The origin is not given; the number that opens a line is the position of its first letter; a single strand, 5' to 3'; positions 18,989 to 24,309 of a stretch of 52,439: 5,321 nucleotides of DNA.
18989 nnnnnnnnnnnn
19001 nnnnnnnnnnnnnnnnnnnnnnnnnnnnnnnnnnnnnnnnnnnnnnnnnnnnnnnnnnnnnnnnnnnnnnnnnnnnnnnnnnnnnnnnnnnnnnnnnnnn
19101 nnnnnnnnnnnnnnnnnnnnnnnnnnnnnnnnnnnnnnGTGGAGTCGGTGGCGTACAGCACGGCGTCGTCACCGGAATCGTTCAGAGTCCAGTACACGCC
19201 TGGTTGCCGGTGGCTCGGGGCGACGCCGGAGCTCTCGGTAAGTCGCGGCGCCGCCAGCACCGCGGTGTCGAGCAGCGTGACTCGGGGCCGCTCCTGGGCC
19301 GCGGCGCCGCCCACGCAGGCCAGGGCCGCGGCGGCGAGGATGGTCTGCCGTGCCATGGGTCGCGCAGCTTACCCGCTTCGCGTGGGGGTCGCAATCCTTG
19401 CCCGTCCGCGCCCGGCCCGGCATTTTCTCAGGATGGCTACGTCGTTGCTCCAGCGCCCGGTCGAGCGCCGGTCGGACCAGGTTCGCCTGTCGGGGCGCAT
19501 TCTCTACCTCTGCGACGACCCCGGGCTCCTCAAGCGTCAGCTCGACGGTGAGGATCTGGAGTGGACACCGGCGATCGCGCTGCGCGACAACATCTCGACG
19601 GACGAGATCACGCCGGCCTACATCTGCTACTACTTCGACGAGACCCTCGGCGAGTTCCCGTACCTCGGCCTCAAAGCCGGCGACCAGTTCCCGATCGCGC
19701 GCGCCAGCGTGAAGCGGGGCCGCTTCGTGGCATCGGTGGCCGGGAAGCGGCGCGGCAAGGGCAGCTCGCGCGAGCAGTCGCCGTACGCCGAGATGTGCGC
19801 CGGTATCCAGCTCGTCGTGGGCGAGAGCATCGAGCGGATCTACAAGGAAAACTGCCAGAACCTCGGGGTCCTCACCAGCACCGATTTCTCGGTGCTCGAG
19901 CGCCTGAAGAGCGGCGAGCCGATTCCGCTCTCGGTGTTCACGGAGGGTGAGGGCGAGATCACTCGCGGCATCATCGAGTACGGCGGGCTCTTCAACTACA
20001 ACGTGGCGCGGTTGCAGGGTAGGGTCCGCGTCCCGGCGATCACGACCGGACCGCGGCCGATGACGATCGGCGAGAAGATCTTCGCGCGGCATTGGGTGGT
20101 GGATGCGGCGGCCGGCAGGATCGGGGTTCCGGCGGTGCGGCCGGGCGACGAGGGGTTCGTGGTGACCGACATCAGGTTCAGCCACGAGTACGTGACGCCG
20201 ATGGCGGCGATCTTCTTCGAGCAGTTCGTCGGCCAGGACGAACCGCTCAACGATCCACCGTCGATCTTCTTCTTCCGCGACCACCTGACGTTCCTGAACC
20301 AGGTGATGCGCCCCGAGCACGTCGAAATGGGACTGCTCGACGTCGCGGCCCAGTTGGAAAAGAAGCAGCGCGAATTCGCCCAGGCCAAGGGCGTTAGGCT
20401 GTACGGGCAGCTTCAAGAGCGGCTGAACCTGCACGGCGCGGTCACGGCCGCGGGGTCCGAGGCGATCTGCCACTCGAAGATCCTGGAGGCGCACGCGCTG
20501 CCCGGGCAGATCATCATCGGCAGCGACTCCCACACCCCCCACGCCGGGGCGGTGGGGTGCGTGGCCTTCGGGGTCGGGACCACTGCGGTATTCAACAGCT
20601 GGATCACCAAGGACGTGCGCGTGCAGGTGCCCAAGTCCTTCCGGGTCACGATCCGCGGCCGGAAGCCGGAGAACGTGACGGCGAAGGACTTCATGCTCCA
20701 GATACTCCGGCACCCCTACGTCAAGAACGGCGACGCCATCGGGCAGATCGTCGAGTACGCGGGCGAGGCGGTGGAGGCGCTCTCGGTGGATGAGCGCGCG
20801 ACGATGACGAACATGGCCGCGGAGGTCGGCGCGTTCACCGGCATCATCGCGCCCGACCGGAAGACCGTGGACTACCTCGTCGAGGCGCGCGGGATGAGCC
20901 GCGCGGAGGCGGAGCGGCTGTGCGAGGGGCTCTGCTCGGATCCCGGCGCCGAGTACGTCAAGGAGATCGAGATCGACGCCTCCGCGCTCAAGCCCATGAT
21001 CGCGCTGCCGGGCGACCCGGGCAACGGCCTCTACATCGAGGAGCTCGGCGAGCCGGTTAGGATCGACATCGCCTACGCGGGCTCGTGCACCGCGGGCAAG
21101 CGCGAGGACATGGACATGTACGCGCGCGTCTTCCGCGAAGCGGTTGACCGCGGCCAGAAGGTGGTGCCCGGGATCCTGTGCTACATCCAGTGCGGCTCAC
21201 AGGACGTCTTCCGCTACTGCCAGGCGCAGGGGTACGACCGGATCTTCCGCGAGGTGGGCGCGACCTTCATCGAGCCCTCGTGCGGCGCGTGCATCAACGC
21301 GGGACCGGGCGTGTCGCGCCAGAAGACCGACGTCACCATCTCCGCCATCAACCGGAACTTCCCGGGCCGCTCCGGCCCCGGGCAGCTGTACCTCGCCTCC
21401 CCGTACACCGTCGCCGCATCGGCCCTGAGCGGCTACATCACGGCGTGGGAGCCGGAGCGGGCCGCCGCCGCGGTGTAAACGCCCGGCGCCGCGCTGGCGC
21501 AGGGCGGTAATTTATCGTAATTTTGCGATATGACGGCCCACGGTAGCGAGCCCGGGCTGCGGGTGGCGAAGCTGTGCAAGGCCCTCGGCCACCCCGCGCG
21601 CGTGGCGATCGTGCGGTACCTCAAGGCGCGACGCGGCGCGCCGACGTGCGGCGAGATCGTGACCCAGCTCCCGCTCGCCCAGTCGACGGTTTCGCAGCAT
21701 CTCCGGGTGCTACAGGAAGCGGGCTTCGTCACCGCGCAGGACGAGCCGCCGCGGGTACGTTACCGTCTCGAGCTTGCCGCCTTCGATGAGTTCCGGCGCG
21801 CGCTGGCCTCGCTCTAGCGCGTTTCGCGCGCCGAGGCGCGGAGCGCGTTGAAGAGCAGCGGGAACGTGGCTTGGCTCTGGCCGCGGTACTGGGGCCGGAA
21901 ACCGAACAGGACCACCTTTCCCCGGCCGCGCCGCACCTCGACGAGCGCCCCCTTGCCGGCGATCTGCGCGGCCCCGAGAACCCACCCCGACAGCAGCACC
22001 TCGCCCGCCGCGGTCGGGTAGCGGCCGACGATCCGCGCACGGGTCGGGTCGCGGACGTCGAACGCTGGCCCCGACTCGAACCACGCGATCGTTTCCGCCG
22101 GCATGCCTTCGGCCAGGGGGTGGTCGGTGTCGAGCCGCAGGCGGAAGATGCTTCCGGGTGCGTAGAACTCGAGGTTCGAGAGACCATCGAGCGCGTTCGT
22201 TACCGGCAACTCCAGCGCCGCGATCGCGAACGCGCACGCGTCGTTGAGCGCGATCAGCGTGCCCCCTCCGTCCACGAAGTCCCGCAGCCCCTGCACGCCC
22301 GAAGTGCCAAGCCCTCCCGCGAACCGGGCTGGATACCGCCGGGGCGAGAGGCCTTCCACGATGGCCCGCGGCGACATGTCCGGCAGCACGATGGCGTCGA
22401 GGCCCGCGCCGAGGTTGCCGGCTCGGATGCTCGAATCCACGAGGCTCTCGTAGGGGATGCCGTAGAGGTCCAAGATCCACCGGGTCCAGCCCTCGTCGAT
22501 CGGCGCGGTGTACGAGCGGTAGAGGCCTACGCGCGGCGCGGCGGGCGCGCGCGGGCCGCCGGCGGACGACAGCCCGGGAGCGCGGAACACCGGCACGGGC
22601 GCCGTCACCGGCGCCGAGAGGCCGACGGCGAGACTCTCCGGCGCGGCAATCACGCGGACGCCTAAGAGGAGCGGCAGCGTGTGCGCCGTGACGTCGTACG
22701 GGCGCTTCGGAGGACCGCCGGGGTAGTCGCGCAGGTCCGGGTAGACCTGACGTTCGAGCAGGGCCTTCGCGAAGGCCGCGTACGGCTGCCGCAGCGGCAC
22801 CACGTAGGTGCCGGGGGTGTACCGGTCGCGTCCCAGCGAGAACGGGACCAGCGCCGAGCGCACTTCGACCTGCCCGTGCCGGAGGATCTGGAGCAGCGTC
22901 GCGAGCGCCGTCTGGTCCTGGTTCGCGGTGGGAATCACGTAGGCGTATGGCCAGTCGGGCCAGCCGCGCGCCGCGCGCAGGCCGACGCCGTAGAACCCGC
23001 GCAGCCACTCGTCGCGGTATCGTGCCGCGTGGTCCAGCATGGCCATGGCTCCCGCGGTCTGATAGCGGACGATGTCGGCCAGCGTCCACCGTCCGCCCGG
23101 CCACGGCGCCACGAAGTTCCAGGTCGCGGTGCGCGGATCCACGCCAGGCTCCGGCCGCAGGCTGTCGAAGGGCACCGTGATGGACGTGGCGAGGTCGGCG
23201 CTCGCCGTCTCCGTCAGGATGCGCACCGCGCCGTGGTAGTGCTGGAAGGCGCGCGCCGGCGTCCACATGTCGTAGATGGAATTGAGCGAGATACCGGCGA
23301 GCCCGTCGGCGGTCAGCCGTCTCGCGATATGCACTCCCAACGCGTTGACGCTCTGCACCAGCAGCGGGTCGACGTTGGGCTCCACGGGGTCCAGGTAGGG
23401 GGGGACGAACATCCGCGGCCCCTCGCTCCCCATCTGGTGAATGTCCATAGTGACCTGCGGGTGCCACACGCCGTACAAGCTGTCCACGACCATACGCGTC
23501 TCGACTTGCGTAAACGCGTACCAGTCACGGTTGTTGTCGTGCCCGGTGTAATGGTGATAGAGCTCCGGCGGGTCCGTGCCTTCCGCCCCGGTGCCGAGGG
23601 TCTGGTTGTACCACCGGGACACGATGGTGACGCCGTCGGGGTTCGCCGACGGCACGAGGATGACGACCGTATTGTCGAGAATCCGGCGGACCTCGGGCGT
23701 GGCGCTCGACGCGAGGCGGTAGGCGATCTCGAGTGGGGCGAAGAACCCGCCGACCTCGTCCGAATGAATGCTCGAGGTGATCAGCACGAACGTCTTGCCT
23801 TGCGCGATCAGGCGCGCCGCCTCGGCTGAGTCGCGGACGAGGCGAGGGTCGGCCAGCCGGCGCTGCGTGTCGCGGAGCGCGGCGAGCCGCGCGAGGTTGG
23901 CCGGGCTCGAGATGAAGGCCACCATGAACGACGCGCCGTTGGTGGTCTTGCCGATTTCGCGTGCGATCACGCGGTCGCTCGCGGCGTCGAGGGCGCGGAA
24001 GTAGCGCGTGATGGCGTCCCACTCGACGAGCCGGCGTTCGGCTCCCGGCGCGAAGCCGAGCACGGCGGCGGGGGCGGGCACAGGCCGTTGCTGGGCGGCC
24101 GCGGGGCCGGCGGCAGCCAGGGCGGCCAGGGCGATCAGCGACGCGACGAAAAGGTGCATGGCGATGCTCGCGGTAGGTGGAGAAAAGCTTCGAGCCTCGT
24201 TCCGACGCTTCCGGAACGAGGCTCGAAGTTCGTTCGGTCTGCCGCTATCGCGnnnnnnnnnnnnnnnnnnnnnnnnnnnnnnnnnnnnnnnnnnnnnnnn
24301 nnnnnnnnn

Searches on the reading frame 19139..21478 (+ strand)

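Call 30: search_protein_families(library=pfam, proteins=[window:19139-21478:+], max_evalue=0.0001)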
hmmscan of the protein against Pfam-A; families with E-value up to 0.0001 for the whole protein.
window:19139-21478:+ (779 aa): 2 families
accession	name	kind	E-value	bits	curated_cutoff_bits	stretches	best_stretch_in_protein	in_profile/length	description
PF00330.25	Aconitase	-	5.8e-92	309.5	28.7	2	343-635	20-305/463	Aconitase family (aconitate hydratase)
PF00694.25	Aconitase_C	-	3.7e-08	34.2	22.8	1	200-246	79-125/131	Aconitase C-terminal domain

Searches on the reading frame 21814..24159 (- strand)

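Call 30: search_protein_families(library=pfam, proteins=[window:21814-24159:-], max_evalue=0.0001)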
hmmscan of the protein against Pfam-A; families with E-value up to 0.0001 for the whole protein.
window:21814-24159:- (781 aa): 1 family
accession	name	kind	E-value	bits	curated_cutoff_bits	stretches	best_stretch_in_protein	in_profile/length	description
PF00246.29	Peptidase_M14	-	8.8e-15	55.5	21.6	1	51-241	2-182/286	Zinc carboxypeptidase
